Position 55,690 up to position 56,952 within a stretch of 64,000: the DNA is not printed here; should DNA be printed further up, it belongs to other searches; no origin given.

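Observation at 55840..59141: Candidate peptide-modification/export cassette: QueC-like PP-loop enzyme, 25-codon ORF, PqqD-like RRE, and a Wzt ABC ATPase with a fused signal-peptidase-like domain plus Wzm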

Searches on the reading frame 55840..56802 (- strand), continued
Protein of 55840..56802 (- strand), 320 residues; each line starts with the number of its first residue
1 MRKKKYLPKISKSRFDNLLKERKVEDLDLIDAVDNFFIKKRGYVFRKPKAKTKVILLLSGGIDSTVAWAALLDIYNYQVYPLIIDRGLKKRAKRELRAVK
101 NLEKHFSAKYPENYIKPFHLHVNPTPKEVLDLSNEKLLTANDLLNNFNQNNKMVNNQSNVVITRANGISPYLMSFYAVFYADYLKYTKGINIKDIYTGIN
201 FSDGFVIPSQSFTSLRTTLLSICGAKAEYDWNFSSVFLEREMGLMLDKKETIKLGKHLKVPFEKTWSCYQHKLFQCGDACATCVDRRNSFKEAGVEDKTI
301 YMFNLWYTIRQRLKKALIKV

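Call 55: search_solved_structures(query=window:55840-56802:-, max_evalue=0.01)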
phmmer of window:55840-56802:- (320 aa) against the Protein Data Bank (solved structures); distinct sequences matched with E-value up to 0.01: 0.

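Call 59: search_solved_structures(query=A1, max_evalue=0.01, show_alignments=1)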
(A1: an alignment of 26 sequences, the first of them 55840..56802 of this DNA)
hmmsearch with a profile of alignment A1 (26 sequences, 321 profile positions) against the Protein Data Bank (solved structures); distinct sequences matched with E-value up to 0.01: 9.
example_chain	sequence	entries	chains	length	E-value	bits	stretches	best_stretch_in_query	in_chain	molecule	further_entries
9nto_B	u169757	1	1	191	3.1e-09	39.8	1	245-284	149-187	Cap9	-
3uow_A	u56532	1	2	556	0.00089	21.8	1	45-154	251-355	GMP synthetase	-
4wio_A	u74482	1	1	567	0.0009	21.8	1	45-154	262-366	GMP synthetase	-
7zu9_A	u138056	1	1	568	0.0009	21.8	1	45-154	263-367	Glutamine amidotransferase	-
4wim_A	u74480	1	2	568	0.00092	21.8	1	45-154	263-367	GMP synthetase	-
3bl5_A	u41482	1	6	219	0.0038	19.8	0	212-290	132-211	Queuosine biosynthesis protein queC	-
2pg3_A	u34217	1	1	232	0.0049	19.4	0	241-306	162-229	Queuosine biosynthesis protein queC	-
9vlk_A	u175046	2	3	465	0.0055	19.2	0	268-311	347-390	QatC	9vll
2vxo_A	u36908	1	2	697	0.0065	19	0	49-98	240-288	GMP SYNTHASE [GLUTAMINE-HYDROLYZING]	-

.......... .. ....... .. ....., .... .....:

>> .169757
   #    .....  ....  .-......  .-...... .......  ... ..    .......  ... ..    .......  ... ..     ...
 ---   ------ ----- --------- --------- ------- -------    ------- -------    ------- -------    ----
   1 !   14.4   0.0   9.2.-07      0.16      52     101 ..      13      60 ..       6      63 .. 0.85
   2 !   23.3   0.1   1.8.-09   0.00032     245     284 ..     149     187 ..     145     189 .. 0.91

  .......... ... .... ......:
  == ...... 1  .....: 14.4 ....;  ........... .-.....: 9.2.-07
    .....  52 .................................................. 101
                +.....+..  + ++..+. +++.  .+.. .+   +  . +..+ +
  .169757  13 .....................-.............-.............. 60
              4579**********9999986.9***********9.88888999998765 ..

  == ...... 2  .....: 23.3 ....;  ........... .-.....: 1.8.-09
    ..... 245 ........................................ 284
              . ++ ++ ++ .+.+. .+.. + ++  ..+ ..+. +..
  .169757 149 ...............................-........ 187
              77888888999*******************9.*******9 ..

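Call 70: search_protein_representatives(alignment_id=A1)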
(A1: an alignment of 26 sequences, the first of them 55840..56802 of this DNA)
Query: 26 sequences, 321 profile positions. Proteins with E-value up to 0.001 (for the whole library): 6457; up to 1e-10: 1582; up to 1e-30: 232. The best 150 are listed.
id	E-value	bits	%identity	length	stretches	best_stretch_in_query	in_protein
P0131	2.7e-133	460.6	-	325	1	1-318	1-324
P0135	4.9e-119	413.7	-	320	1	4-312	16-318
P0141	2.1e-117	408.4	-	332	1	3-317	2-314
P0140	4.7e-114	397.4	-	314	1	1-317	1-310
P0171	1.0e-109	383.1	-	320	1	5-314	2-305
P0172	3.0e-105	368.5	-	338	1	2-317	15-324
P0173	5.4e-103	361.0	-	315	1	4-315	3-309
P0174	5.3e-101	354.5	-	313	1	5-317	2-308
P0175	1.6e-100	352.9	-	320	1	6-318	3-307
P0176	3.7e-99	348.4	-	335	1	7-312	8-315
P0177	4.0e-98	345.0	-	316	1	4-314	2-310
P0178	3.9e-97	341.8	-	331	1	2-318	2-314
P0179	1.6e-96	339.8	-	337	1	4-314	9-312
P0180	5.6e-96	338.0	-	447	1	2-317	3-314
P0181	1.1e-95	337.0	-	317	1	5-318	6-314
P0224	1.3e-74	267.7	-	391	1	13-310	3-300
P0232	8.6e-73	261.8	-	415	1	19-308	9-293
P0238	1.5e-69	251.1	-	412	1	13-319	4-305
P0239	3.3e-69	250.0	-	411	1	13-319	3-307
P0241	4.7e-69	249.5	-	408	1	14-304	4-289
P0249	7.1e-67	242.3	-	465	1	16-302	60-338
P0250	8.5e-67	242.1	-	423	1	17-311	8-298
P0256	3.0e-65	237.0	-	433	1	16-320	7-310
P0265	4.4e-62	226.6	-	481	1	17-312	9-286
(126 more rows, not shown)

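Call 71: predict_structure(alignment_id=A1)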
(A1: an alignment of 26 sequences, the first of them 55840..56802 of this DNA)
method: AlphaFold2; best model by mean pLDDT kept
length: 320 residues; sequences in the alignment: 26
mean_pLDDT: 87.1   pTM: 0.86
mean pLDDT of the five models: 87.1, 85.7, 85.1, 84.6, 84.3
residues with pLDDT >= 90: 192; 70-90: 92; 50-70: 33; < 50: 3
segments of 3 or more residues with pLDDT < 50: 1-3
pLDDT, mean of each block of 10 residues (from residue 1): 65 94 93 98 96 96 97 97 81 86 96 94 73 69 73 64 62 91 98 97 85 96 96 97 95 96 88 79 88 93 78 78
secondary structure, 60 per line:
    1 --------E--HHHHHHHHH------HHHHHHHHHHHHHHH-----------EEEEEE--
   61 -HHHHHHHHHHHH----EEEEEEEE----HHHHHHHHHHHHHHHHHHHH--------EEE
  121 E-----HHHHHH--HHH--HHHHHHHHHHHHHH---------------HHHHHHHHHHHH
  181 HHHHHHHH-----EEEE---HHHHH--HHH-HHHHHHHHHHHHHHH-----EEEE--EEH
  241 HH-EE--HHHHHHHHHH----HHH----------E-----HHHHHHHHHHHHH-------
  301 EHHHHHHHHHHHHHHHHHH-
elements in order: H12-20 H27-41 E53-58 H62-73 E78-85 H90-109 E118-121 H127-132 H140-153 H169-188 E194-197 H201-205 H212-226 E232-235 H248-257 H281-293 H302-319

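Call 72: search_protein_families(library=pfam, proteins=[P0238, P0239, P0241, P0250, P0180, P0249, P0265, P0232, P0224, P0256], max_evalue=0.01)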
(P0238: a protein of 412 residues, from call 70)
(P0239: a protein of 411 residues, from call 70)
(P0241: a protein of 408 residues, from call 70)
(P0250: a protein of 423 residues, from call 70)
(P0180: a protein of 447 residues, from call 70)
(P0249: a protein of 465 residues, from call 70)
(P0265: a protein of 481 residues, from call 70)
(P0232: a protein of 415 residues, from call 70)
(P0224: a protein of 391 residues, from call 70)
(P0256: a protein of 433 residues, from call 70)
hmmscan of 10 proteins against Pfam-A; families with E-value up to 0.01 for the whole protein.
P0238 (412 aa): 2 families
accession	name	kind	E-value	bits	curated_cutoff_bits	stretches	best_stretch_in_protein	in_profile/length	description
PF06508.19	QueC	-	1.9e-10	41.1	22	1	227-274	160-209/210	Queuosine biosynthesis protein QueC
PF05402.18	PqqD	-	2.1e-05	25.2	23.4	1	356-409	15-67/67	Coenzyme PQQ synthesis protein D (PqqD)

P0239 (411 aa): 3 families
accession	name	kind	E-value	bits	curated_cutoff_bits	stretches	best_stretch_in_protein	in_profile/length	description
PF06508.19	QueC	-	1.2e-10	41.7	22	1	170-276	106-209/210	Queuosine biosynthesis protein QueC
PF05402.18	PqqD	-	3.2e-06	27.8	23.4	1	354-403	14-62/67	Coenzyme PQQ synthesis protein D (PqqD)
PF16007.11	DUF4777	-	0.0018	18.9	34.4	1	364-403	13-52/66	Domain of unknown function (DUF4777)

P0241 (408 aa): 2 families
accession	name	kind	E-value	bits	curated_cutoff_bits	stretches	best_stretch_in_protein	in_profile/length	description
PF06508.19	QueC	-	1.3e-07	31.8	22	1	231-275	163-209/210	Queuosine biosynthesis protein QueC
PF05402.18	PqqD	-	0.00012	22.7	23.4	1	344-404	8-66/67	Coenzyme PQQ synthesis protein D (PqqD)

P0250 (423 aa): 3 families
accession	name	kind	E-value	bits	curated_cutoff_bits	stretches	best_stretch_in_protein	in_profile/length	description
PF06508.19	QueC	-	4.1e-11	43.2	22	1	230-275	161-207/210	Queuosine biosynthesis protein QueC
PF05402.18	PqqD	-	1.7e-06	28.7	23.4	1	350-414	4-66/67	Coenzyme PQQ synthesis protein D (PqqD)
PF00733.27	Asn_synthase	-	0.0084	16.2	21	0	41-73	18-52/354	Asparagine synthase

P0180 (447 aa): 3 families
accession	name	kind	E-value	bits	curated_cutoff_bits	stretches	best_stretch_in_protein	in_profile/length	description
PF06508.19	QueC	-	3e-14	53.5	22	1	53-284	2-208/210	Queuosine biosynthesis protein QueC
PF00717.28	Peptidase_S24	-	7.2e-06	26.1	23.3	1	342-409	32-92/116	Peptidase S24-like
PF10502.14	Peptidase_S26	-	0.00029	21.3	22.9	1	346-396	24-77/168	Signal peptidase, peptidase S26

P0249 (465 aa): 2 families
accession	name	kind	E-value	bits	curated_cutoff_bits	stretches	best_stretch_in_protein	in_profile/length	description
PF06508.19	QueC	-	1.3e-09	38.3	22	1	96-326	2-209/210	Queuosine biosynthesis protein QueC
PF05402.18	PqqD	-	9.4e-08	32.7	23.4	1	391-457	4-67/67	Coenzyme PQQ synthesis protein D (PqqD)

P0265 (481 aa): 2 families
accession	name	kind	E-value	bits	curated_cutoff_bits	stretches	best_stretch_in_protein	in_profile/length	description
PF01725.21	Ham1p_like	-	1.6e-20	74.3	22.5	1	288-455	1-168/186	Ham1 family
PF06508.19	QueC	-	1.5e-11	44.6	22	1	44-263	2-209/210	Queuosine biosynthesis protein QueC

P0232 (415 aa): 2 families
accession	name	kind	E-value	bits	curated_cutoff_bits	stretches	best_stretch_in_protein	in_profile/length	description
PF06508.19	QueC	-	2.1e-12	47.4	22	1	42-273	2-207/210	Queuosine biosynthesis protein QueC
PF05402.18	PqqD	-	3.6e-09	37.3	23.4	1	347-412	4-67/67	Coenzyme PQQ synthesis protein D (PqqD)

P0224 (391 aa): 2 families
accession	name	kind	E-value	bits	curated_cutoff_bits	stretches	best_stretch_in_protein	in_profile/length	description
PF06508.19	QueC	-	2.3e-11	44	22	1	234-280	161-209/210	Queuosine biosynthesis protein QueC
PF02568.20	ThiI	-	0.00014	21.9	20.5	1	39-98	3-60/197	Thiamine biosynthesis protein (ThiI)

P0256 (433 aa): 1 family
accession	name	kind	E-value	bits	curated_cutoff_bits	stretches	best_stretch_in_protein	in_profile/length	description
PF06508.19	QueC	-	7.5e-12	45.6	22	1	179-282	109-209/210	Queuosine biosynthesis protein QueC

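Call 75: find_encoding_contigs(protein=P0137, flank=7000, max_places=1)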
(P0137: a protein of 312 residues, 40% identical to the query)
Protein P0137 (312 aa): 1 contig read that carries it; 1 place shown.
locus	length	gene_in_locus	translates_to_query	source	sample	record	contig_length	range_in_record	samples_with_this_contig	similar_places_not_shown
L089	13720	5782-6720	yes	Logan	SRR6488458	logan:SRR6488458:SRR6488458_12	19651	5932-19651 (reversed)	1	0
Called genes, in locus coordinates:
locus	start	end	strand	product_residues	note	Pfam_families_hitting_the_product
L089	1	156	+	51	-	?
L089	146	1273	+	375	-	PF01041:DegT_DnrJ_EryC1, PF00155:Aminotran_1_2 (weak)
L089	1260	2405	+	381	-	PF00534:Glycos_transf_1, PF13692:Glyco_trans_1_4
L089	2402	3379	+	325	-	PF01073:3Beta_HSD, PF01370:Epimerase, PF02719:Polysacc_synt_2 (faint), PF04321:RmlD_sub_bind (weak), PF16363:GDP_Man_Dehyd, PF07993:NAD_binding_4 (weak)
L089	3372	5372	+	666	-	PF04932:Wzy_C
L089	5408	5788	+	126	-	-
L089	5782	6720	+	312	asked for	PF06508:QueC (weak)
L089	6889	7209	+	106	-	PF05402:PqqD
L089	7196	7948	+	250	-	PF03808:Glyco_tran_WecG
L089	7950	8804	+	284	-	-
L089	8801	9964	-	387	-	PF13439:Glyco_transf_4, PF20706:GT4-conflict (weak), PF00534:Glycos_transf_1, PF13692:Glyco_trans_1_4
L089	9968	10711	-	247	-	PF02585:PIG-L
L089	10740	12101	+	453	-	PF04932:Wzy_C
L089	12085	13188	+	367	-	PF13439:Glyco_transf_4 (weak), PF20706:GT4-conflict, PF00534:Glycos_transf_1, PF13692:Glyco_trans_1_4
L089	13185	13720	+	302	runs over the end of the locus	-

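Call 76: find_encoding_contigs(protein=P0142, flank=7000, max_places=1)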
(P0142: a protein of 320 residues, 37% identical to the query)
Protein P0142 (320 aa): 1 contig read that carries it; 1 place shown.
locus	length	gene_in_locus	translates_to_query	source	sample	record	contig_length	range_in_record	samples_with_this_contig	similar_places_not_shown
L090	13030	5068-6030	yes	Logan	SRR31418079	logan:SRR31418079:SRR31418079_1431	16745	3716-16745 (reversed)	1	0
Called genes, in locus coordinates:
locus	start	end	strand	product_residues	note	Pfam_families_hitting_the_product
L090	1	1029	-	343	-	?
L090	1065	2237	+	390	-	PF13692:Glyco_trans_1_4 (faint)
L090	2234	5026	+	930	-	PF07774:EMC1_C (faint), PF13570:Beta-prop_ACSF4, PF13360:PQQ_2, PF13570:Beta-prop_ACSF4, PF16586:DUF5060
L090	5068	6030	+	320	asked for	PF06508:QueC (weak)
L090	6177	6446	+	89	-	PF05402:PqqD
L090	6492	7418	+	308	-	PF00685:Sulfotransfer_1, PF13469:Sulfotransfer_3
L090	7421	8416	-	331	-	PF00005:ABC_tran, PF13304:AAA_21 (faint)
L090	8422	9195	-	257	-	PF01061:ABC2_membrane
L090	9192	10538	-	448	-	PF00155:Aminotran_1_2 (weak), PF00282:Pyridoxal_deC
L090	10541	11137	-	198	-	PF13578:Methyltransf_24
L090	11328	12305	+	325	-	PF03214:RGP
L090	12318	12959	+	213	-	PF02397:Bac_transf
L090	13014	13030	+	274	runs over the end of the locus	-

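Call 78: fold_search(model_id=the predicted structure, library=pdb)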
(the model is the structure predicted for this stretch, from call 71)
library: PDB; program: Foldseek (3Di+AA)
matches with E <= 10: 1601; with E <= 0.001: 89
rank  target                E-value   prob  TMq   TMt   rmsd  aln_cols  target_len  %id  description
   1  6scy_B                1.6e-06  1.00  0.38  0.40  11.3       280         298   14  U34-tRNA thiolase NcsA from Methanococcus maripaludis with its [4Fe-4S] cluster (released 2020-08-26)
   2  6scy_A                5.0e-06  1.00  0.36  0.38  10.8       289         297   14  U34-tRNA thiolase NcsA from Methanococcus maripaludis with its [4Fe-4S] cluster (released 2020-08-26)
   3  7sbc_D                6.2e-06  1.00  0.33  0.23  11.2       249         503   18  Crystal structure of a GMP synthase from Acinetobacter baumannii AB5075-UW (released 2021-10-06)
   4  9kq9_I                7.0e-06  1.00  0.36  0.49  10.5       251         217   14  The structure of the YcfA-GTP from Erwinia amylovora (released 2025-10-01)
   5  9kq7_M                9.8e-06  1.00  0.41  0.57  10.4       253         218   13  The structure of the YcfA from Erwinia amylovora bound with ATP (released 2025-10-01)
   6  9kq7_G                9.8e-06  1.00  0.39  0.55  10.8       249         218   13  The structure of the YcfA from Erwinia amylovora bound with ATP (released 2025-10-01)
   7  9kq7_B                1.2e-05  1.00  0.40  0.57  10.7       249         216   12  The structure of the YcfA from Erwinia amylovora bound with ATP (released 2025-10-01)
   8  9kqd_L                1.2e-05  1.00  0.37  0.50  10.6       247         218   14  YcfA-D19A-ATP-GTP complex (released 2025-10-01)
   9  7sbc_B                1.2e-05  1.00  0.33  0.22  11.4       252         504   17  Crystal structure of a GMP synthase from Acinetobacter baumannii AB5075-UW (released 2021-10-06)
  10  9kq6_J                1.3e-05  1.00  0.37  0.50  10.4       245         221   14  The structure of the apo-YcfA from Erwinia amylovora (released 2025-10-01)
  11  7sbc_A                1.5e-05  1.00  0.33  0.23  10.9       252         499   18  Crystal structure of a GMP synthase from Acinetobacter baumannii AB5075-UW (released 2021-10-06)
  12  5b4e                  1.5e-05  1.00  0.27  0.29  18.2       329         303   13  Sulfur Transferase TtuA in complex with iron sulfur cluster and ATP derivative (released 2017-05-03)
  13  5gha_B                1.5e-05  1.00  0.27  0.28  20.2       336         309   12  Sulfur Transferase TtuA in complex with Sulfur Carrier TtuB (released 2017-05-03)
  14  5b4f                  1.5e-05  1.00  0.27  0.29  18.3       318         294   14  Sulfur Transferase TtuA in complex with iron sulfur cluster (released 2017-05-10)
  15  9kq6_C                1.6e-05  1.00  0.37  0.49  10.5       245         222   14  The structure of the apo-YcfA from Erwinia amylovora (released 2025-10-01)
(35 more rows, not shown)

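Call 85: search_dna_similar(query=window:55840-56802:-, collection=plasmids, mode=protein, max_evalue=1e-8, max_rows=10)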
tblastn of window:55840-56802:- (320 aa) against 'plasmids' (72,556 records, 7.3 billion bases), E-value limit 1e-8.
Records with a match: 1; places in all: 1; records where one place covers at least 80% of the query: 0.
Best place of each record, by identity: <60% 1.
By first word of the organism name: Streptomyces 1.
By predicted mobility (MOB-suite, as given by PLSDB): non-mobilizable 1.
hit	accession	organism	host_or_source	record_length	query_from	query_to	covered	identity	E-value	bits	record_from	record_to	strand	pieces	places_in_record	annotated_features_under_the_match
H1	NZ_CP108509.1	Streptomyces sp. NBC_01237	-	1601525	226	310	27%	41.2%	9e-11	70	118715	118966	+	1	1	none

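Call 86: get_annotated_region(hit=H1, flank=9000)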
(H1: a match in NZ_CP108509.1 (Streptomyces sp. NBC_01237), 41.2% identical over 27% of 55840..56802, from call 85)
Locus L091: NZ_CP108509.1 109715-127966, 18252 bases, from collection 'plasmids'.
description: Streptomyces sp. NBC_01237 plasmid unnamed1
organism: Streptomyces sp. NBC_01237 (NCBI taxid 2903790)
taxonomy: Bacteria; Actinomycetota; Actinomycetes; Kitasatosporales; Streptomycetaceae; Streptomyces; Streptomyces sp. NBC 01237
host: -; source: -; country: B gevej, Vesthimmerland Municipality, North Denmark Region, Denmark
typing (MOB-suite, as given by PLSDB): non-mobilizable
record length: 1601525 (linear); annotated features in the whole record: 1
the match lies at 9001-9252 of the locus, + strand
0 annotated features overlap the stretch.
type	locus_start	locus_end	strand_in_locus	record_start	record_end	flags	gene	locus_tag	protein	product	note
